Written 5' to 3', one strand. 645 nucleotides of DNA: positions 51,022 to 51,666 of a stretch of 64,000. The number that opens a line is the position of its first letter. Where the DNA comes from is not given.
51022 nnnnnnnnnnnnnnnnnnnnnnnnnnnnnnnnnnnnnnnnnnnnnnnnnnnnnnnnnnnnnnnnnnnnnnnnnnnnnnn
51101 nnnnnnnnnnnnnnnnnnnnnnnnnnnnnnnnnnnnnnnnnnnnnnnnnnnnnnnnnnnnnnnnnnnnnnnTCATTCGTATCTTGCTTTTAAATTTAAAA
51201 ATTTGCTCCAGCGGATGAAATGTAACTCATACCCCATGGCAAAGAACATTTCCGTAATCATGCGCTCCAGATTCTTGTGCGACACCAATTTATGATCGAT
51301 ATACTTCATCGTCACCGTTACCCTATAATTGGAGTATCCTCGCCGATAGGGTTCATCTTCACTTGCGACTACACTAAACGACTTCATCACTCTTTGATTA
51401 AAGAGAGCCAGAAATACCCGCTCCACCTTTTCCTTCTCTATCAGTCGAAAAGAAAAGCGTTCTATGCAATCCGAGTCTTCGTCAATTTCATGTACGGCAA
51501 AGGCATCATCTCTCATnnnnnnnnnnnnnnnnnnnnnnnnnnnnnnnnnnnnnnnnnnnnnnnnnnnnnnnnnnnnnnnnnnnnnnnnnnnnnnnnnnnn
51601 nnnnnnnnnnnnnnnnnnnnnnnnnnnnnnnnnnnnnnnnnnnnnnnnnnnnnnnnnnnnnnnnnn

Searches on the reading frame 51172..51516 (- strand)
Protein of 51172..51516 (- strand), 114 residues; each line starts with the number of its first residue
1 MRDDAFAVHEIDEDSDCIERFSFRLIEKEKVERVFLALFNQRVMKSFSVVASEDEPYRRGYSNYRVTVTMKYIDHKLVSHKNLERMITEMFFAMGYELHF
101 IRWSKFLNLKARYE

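Call 25: search_protein_families(library=pfam, proteins=[window:51172-51516:-], max_evalue=0.01)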
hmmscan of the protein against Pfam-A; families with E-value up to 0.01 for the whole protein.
window:51172-51516:- (114 aa): 0 families

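Call 29: search_protein_families(library=ncbifam, proteins=[window:51172-51516:-], max_evalue=1)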
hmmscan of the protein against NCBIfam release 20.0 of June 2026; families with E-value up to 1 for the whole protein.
window:51172-51516:- (114 aa): 1 family
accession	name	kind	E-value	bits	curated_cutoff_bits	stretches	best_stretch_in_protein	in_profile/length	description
NF040914.1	Mrt_core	domain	0.043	13.9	100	1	43-98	4-60/108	myxosortase family intramembrane protease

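Call 105: search_protein_families(library=pfam, proteins=[window:51172-51516:-], max_evalue=5)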
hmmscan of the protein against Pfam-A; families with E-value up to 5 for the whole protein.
window:51172-51516:- (114 aa): 0 families
